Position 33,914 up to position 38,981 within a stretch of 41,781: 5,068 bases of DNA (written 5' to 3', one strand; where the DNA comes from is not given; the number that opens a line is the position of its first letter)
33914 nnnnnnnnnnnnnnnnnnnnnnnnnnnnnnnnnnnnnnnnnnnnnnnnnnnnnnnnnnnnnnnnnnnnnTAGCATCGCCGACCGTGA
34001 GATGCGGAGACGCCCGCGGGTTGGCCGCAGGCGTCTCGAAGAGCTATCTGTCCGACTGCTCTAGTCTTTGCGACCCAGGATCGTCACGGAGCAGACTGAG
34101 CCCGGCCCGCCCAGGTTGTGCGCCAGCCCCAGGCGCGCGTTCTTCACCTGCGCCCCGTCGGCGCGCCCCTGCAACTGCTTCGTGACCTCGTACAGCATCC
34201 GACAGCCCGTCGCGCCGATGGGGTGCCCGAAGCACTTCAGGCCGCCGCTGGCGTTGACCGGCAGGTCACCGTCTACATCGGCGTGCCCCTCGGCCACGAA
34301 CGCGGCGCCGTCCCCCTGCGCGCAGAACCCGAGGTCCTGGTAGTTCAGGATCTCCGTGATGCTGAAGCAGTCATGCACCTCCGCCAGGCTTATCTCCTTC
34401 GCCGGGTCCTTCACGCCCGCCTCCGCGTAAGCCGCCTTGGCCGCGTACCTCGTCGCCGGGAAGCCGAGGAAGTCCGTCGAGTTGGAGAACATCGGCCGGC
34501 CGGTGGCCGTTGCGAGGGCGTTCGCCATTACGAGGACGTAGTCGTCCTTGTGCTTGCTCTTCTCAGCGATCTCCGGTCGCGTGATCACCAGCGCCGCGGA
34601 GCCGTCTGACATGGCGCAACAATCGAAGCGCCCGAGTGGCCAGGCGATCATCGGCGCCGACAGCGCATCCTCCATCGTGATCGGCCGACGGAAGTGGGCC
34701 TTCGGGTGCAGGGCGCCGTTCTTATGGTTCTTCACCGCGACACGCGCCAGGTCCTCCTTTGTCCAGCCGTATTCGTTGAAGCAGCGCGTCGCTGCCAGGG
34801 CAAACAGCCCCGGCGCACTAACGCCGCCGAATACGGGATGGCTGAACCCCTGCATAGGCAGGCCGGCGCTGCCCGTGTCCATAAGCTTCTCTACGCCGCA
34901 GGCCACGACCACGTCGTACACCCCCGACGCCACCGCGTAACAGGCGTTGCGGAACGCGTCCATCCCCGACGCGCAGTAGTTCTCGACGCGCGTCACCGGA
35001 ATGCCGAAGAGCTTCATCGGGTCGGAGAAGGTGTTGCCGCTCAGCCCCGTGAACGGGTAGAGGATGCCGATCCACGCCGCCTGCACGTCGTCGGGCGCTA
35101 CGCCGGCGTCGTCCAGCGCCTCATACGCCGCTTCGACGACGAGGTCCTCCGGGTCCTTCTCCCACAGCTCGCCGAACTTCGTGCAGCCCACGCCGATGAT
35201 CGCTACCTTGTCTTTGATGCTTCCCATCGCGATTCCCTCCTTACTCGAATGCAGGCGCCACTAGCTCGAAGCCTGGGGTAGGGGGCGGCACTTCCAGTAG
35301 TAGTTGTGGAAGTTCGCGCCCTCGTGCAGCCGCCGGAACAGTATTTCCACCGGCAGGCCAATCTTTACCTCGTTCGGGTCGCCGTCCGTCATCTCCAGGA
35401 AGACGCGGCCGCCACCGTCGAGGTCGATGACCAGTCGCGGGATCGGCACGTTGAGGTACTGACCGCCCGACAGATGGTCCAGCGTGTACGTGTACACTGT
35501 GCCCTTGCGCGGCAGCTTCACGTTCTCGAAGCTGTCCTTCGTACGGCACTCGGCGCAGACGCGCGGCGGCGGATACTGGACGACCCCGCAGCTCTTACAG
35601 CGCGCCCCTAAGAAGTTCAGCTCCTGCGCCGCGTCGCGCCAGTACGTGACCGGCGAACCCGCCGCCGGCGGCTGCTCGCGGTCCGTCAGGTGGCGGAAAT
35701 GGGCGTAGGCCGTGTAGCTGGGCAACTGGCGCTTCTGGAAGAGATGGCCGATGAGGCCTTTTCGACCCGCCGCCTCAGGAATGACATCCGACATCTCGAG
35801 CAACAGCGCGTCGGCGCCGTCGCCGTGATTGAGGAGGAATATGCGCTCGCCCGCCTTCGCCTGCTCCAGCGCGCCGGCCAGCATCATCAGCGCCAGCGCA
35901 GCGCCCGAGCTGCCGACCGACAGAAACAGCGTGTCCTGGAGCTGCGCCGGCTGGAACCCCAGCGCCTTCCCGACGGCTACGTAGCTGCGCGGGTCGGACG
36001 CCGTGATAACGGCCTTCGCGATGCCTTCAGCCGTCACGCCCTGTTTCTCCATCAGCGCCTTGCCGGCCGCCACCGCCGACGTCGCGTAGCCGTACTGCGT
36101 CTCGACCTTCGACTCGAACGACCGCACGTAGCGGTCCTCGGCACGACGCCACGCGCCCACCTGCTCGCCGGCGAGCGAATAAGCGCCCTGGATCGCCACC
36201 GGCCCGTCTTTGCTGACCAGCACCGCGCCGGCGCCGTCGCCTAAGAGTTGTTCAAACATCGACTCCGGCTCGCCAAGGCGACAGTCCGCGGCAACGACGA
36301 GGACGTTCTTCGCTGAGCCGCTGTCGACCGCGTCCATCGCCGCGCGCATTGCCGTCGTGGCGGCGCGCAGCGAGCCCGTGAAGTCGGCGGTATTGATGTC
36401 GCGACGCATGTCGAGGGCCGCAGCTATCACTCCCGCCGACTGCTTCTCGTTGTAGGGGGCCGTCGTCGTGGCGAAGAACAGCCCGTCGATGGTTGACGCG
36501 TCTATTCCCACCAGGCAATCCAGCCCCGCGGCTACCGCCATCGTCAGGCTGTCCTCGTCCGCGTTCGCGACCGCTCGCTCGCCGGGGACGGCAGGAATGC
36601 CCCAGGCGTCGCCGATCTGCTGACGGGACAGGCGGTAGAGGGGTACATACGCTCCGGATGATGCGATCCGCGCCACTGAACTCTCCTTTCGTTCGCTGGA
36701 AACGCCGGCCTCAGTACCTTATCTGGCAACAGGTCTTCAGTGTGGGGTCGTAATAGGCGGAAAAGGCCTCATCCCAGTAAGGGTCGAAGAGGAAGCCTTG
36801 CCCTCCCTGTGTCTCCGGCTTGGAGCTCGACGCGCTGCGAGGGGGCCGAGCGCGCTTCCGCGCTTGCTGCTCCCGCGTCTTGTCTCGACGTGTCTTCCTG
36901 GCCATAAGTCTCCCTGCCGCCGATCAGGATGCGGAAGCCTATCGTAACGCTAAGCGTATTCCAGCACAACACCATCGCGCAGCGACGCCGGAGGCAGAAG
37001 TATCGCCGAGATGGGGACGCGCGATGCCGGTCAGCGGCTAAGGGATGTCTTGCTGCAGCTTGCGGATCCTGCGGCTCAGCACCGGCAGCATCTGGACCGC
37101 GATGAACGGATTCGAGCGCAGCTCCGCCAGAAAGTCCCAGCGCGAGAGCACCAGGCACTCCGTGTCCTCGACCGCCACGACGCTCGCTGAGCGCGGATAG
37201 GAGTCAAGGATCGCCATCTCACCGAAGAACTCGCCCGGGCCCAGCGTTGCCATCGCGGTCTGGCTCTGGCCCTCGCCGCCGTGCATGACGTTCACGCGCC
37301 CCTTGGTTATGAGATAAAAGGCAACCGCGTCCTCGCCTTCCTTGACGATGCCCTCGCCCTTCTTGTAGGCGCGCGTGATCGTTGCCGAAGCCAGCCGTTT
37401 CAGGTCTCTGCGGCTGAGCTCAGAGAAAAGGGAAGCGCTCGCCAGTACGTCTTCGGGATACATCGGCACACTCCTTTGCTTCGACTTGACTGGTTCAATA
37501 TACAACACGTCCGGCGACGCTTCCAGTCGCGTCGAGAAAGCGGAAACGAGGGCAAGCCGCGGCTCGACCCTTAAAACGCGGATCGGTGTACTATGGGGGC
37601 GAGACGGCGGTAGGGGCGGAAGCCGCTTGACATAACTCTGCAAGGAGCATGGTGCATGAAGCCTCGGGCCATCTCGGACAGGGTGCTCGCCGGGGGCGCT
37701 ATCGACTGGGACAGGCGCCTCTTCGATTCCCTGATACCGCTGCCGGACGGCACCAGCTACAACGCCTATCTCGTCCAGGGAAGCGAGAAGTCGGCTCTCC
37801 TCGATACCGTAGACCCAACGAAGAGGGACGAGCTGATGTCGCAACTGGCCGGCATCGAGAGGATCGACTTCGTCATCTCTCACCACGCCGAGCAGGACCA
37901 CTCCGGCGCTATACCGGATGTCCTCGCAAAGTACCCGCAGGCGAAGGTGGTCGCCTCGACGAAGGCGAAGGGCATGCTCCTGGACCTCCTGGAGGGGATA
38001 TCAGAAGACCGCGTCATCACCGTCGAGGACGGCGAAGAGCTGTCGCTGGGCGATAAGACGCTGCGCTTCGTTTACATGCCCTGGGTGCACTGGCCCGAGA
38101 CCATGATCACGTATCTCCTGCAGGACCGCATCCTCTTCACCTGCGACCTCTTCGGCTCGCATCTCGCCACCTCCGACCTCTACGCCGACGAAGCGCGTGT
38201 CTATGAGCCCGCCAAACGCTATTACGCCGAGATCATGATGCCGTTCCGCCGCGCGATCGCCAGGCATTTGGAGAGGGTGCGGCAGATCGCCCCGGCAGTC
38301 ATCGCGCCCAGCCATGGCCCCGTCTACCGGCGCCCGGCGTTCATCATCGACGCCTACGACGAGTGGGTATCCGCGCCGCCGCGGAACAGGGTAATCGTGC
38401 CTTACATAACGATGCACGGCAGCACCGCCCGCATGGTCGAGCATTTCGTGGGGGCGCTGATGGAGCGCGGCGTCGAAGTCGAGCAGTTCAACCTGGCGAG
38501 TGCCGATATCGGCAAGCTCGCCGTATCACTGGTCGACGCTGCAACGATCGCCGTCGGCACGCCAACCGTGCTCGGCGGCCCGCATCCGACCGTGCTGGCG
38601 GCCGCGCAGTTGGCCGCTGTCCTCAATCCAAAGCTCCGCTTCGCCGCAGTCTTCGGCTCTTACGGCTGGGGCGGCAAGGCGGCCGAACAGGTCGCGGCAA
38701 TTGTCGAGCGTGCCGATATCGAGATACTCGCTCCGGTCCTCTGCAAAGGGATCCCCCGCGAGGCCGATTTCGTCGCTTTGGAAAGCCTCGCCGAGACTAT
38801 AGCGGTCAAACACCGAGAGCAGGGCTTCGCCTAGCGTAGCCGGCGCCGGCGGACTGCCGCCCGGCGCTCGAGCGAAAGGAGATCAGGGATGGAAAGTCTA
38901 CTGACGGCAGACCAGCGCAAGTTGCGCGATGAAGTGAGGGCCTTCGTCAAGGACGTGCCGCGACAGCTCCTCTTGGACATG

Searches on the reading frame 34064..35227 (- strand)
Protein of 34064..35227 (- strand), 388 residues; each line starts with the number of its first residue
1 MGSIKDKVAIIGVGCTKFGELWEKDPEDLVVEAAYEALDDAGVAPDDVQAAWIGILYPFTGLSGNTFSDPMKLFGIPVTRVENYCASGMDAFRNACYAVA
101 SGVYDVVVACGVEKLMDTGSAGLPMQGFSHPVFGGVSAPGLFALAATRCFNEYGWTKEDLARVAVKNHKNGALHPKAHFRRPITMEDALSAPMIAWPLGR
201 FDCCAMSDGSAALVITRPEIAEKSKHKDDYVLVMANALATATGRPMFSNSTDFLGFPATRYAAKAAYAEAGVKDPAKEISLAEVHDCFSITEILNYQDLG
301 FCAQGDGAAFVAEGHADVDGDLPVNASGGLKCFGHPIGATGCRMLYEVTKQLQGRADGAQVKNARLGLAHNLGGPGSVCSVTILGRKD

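Call 7: search_protein_families(library=pfam, proteins=[window:34064-35227:-], max_evalue=0.01)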
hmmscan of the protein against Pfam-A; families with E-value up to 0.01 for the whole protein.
window:34064-35227:- (388 aa): 4 families
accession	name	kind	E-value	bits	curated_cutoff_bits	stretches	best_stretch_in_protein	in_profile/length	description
PF22691.2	Thiolase_C_1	-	1e-42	145.7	28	1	242-386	4-144/144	Thiolase C-terminal domain-like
PF00108.29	Thiolase_N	-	1.9e-20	73.8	26.4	1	8-217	1-258/260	Thiolase, N-terminal domain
PF02803.24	Thiolase_C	-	2.8e-10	40.3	27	1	260-361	25-106/123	Thiolase, C-terminal domain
PF00109.32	ketoacyl-synt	-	3.7e-06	27.2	20.8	1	77-118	166-207/252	Beta-ketoacyl synthase, N-terminal domain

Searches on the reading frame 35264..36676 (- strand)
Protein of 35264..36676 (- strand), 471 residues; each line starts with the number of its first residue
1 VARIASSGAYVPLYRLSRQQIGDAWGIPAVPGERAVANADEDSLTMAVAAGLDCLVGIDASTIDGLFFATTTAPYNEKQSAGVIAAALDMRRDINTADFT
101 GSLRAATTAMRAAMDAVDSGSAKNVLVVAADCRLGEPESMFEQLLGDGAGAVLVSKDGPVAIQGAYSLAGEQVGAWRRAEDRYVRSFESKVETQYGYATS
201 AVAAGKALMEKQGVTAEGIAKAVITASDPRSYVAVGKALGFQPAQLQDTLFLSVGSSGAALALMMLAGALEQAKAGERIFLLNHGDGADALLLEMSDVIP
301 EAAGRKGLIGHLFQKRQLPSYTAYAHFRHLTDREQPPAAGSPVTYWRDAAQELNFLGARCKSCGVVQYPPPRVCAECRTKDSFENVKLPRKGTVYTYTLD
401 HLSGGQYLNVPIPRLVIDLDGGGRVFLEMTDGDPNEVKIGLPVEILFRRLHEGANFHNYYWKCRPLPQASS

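Call 7: search_protein_families(library=pfam, proteins=[window:35264-36676:-], max_evalue=0.01)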
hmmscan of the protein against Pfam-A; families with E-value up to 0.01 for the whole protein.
window:35264-36676:- (471 aa): 4 families
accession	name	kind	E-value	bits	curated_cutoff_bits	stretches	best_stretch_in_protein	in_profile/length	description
PF01796.24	OB_ChsH2_C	-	1.4e-12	47.8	27.1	1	386-448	2-65/65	ChsH2, C-terminal OB-fold domain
PF12172.15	zf-ChsH2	-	4.6e-09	36.4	23.2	1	347-379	1-33/37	ChsH2, rubredoxin-like zinc ribbon domain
PF08545.16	ACP_syn_III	-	5e-09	36.4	24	1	103-158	7-65/80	3-Oxoacyl-[acyl-carrier-protein (ACP)] synthase III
PF08541.16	ACP_syn_III_C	-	0.0012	19.4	26.6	1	209-288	1-81/90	3-Oxoacyl-[acyl-carrier-protein (ACP)] synthase III C terminal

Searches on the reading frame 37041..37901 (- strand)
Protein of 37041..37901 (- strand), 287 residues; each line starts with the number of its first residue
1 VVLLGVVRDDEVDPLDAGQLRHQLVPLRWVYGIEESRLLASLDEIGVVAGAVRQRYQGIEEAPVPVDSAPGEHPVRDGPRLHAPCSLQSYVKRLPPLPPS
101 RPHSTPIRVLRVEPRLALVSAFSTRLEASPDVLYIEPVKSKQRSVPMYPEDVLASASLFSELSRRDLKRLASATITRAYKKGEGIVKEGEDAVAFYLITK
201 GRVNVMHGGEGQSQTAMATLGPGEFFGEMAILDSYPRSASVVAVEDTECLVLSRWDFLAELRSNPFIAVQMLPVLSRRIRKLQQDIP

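Call 7: search_protein_families(library=pfam, proteins=[window:37041-37901:-], max_evalue=0.01)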
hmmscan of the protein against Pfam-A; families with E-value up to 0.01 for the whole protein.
window:37041-37901:- (287 aa): 1 family
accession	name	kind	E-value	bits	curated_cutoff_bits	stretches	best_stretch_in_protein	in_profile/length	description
PF00027.35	cNMP_binding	-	1.8e-22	79.6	27.5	1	177-263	2-88/89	Cyclic nucleotide-binding domain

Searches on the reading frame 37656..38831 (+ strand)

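Call 7: search_protein_families(library=pfam, proteins=[window:37656-38831:+], max_evalue=0.01)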
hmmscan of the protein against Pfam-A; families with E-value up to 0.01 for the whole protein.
window:37656-38831:+ (392 aa): 4 families
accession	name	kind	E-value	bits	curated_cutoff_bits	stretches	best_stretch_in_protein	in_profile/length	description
PF19583.5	ODP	-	2.2e-23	83.6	27.2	1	35-221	3-194/194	ODP family beta lactamase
PF00753.33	Lactamase_B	-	1.8e-10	41.5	22.7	1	33-171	4-156/196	Metallo-beta-lactamase superfamily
PF12706.13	Lactamase_B_2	-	0.00013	22.1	27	1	63-156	24-131/200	Beta-lactamase superfamily domain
PF00258.30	Flavodoxin_1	-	0.00027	21.6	25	1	250-363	3-127/143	Flavodoxin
